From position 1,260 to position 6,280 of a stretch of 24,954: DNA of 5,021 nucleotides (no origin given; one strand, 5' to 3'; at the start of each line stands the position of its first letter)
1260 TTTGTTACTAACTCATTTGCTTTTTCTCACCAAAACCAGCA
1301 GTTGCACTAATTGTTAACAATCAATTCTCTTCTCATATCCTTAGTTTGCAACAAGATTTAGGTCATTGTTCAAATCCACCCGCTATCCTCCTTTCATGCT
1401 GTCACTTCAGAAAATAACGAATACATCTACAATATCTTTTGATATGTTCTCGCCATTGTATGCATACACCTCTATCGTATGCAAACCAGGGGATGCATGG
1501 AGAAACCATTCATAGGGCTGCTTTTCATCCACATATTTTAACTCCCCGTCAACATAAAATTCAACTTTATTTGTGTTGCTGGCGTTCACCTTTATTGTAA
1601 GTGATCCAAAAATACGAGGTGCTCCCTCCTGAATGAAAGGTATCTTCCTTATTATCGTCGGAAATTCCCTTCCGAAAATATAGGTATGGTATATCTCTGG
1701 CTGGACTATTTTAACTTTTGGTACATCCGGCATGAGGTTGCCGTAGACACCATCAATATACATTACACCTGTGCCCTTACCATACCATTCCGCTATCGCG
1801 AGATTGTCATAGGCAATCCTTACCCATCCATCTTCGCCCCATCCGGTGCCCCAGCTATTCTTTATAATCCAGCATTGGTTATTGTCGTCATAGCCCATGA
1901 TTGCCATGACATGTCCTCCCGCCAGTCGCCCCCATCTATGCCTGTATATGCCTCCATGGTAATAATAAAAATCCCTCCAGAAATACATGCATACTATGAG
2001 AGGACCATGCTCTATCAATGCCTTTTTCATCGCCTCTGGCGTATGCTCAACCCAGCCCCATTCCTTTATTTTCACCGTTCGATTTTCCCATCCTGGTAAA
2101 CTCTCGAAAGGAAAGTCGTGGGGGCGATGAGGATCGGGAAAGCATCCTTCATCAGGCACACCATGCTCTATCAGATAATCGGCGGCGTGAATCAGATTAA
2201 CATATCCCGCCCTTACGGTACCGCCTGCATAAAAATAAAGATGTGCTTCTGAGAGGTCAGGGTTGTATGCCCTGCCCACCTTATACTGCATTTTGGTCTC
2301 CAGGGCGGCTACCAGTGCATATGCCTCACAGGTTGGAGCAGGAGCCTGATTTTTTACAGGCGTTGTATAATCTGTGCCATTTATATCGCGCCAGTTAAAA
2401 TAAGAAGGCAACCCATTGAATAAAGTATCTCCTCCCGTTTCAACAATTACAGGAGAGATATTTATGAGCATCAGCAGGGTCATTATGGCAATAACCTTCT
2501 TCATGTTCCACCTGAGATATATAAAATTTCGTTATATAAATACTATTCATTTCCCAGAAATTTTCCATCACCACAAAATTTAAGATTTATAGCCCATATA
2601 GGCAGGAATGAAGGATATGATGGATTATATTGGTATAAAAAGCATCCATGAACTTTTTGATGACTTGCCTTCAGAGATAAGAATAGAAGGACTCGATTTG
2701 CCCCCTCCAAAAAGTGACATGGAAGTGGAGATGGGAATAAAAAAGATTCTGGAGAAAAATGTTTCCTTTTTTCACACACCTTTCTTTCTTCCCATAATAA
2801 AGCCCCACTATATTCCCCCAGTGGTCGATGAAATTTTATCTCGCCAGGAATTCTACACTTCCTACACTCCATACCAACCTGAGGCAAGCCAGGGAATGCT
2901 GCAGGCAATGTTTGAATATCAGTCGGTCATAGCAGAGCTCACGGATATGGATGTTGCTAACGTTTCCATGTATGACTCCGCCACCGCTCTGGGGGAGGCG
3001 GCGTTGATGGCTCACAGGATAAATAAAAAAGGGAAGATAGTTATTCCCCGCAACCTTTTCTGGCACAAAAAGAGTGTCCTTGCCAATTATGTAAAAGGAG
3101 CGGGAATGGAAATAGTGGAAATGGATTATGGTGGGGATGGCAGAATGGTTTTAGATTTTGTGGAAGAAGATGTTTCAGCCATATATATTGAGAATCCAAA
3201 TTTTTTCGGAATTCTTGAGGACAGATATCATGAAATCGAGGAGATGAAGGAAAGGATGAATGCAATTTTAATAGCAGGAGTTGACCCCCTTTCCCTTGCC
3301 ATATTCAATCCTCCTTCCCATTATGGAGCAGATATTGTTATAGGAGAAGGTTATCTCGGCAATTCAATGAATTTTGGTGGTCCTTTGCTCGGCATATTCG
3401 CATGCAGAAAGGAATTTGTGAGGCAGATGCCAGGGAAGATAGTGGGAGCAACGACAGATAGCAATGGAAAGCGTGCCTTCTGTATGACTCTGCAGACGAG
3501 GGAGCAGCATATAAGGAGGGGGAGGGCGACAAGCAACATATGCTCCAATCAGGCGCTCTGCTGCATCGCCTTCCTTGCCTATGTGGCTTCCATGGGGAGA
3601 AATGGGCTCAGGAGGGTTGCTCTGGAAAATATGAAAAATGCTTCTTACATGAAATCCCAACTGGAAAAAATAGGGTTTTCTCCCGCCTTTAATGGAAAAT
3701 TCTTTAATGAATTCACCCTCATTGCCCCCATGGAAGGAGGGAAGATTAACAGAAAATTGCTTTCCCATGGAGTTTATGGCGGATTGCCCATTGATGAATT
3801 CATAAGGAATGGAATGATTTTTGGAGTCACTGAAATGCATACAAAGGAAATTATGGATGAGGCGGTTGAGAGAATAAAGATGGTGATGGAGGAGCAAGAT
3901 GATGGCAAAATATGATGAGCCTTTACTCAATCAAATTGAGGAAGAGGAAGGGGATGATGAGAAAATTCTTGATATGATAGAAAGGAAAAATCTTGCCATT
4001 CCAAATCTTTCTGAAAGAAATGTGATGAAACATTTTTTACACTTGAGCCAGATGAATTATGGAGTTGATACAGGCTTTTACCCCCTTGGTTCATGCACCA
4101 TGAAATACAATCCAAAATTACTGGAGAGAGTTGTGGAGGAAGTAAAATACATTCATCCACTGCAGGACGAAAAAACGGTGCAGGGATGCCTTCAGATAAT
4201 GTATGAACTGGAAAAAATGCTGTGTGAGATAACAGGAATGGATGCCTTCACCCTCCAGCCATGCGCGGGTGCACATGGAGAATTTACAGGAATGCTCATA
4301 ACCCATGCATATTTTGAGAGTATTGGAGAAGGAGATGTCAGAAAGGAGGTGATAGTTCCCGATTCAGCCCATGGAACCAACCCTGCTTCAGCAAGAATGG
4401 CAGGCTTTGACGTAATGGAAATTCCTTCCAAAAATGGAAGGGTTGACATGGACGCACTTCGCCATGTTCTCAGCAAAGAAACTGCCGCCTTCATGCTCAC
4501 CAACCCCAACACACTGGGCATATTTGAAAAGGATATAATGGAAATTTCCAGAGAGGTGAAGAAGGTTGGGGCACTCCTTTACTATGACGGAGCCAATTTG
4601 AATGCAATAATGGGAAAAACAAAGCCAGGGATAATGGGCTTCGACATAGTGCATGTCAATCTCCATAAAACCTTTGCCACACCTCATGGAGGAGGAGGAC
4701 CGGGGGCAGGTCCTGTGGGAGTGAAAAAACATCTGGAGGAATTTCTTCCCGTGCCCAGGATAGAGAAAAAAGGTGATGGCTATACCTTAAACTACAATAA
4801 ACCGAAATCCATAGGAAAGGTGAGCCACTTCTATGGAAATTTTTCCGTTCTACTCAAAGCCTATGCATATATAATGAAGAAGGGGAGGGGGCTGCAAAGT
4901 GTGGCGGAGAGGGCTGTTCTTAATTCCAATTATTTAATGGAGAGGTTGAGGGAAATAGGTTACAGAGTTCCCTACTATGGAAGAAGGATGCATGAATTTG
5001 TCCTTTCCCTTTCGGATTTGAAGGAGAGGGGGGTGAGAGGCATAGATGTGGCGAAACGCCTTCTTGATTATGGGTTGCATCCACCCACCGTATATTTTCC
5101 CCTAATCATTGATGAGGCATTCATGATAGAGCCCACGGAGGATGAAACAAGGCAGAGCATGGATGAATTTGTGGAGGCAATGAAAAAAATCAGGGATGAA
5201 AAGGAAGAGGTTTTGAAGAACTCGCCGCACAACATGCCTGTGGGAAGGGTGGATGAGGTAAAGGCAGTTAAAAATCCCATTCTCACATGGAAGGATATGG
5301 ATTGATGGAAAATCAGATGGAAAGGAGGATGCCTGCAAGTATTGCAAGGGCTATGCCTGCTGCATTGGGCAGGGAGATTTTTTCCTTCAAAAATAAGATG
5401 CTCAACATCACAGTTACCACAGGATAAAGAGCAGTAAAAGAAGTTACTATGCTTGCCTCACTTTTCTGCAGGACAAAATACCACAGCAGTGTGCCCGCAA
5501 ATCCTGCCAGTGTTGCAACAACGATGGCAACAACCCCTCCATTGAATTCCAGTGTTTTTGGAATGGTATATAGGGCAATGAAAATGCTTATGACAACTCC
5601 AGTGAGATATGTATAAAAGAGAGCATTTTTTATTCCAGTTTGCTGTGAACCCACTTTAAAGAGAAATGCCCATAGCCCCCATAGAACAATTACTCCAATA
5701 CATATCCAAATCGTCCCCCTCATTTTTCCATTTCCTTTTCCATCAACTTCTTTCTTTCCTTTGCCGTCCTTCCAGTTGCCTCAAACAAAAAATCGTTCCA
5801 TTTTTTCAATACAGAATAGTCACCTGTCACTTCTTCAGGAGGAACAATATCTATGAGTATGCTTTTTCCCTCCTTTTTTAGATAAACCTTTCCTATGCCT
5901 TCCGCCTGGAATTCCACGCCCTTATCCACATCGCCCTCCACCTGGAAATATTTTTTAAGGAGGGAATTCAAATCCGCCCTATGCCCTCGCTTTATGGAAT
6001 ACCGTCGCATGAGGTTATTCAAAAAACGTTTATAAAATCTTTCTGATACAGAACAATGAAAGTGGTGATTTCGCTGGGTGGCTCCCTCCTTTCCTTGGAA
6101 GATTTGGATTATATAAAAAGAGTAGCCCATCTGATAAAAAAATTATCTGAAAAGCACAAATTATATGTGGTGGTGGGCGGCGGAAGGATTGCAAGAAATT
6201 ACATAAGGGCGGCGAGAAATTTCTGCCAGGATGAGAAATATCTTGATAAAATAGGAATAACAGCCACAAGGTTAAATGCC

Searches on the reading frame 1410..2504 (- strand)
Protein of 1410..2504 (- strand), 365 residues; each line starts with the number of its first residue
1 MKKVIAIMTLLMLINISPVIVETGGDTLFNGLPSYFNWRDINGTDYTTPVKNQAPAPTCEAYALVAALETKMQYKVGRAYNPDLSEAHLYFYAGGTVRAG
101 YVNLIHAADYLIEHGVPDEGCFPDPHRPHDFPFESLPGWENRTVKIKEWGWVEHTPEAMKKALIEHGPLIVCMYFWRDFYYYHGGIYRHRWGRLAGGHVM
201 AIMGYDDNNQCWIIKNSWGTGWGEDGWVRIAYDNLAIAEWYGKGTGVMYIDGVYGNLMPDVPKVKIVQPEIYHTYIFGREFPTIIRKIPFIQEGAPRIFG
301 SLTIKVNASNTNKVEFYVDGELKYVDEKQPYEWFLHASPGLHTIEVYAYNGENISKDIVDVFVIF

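Call 45: search_protein_families(library=pfam, proteins=[window:1410-2504:-], max_evalue=0.001)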
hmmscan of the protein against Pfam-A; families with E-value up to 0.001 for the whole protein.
window:1410-2504:- (365 aa): 2 families
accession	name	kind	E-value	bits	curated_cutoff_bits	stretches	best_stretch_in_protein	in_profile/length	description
PF00112.29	Peptidase_C1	-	4e-28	99.4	20.7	1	32-233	1-205/220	Papain family cysteine protease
PF17957.7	Big_7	-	4.5e-06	27.6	24.1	1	300-346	18-70/70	Bacterial Ig domain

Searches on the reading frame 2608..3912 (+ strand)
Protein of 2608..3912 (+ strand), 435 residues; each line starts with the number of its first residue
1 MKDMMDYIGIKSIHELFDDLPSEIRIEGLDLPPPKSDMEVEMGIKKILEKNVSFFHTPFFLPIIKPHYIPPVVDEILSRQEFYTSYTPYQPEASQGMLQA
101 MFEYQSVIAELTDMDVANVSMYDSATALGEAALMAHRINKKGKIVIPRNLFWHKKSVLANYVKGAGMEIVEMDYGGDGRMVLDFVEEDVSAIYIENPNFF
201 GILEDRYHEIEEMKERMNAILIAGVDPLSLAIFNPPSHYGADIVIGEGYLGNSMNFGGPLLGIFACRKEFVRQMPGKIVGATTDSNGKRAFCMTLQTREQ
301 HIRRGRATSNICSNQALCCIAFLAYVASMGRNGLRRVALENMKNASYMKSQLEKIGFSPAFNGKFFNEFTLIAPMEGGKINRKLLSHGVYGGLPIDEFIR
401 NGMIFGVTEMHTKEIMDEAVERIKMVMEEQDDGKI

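Call 45: search_protein_families(library=pfam, proteins=[window:2608-3912:+], max_evalue=0.001)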
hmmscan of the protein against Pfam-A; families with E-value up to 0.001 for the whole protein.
window:2608-3912:+ (435 aa): 1 family
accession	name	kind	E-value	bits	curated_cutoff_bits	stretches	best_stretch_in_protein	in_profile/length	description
PF02347.22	GDC-P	-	2e-107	360.2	26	1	2-418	12-424/429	Glycine cleavage system P-protein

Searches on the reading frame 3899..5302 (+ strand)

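Call 45: search_protein_families(library=pfam, proteins=[window:3899-5302:+], max_evalue=0.001)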
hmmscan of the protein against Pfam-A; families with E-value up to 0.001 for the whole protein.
window:3899-5302:+ (468 aa): 4 families
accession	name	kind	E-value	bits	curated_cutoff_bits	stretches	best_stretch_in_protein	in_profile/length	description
PF21478.3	GcvP2_C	-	1.1e-27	96.8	27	1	337-441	3-108/122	Glycine dehydrogenase, C-terminal domain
PF02347.22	GDC-P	-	1.6e-10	40.9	26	1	36-284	46-284/429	Glycine cleavage system P-protein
PF00266.25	Aminotran_5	-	8.7e-07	28.7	21.5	1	149-264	89-207/371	Aminotransferase class-V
PF00155.27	Aminotran_1_2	-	0.0008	19.1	19.7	0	148-204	91-156/361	Aminotransferase class I and II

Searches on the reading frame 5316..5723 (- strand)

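Call 45: search_protein_families(library=pfam, proteins=[window:5316-5723:-], max_evalue=0.001)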
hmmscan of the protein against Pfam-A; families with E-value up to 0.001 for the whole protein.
window:5316-5723:- (136 aa): 1 family
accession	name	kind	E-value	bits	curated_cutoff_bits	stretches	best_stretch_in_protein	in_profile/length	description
PF00892.27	EamA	-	1.7e-17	64.4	28.2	1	3-135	3-134/135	EamA-like transporter family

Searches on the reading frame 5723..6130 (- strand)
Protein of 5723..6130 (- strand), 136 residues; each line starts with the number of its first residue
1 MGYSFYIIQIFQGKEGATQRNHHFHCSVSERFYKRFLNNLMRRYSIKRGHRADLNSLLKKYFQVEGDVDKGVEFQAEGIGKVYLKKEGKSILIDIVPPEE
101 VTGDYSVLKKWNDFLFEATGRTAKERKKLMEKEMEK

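Call 45: search_protein_families(library=pfam, proteins=[window:5723-6130:-], max_evalue=0.001)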
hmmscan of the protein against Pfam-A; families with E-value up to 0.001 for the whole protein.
window:5723-6130:- (136 aa): 1 family
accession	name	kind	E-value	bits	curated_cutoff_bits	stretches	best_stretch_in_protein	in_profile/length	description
PF18446.7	DUF5611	-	8.8e-13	49.3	25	1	41-132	1-102/102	Domain of unknown function (DUF5611)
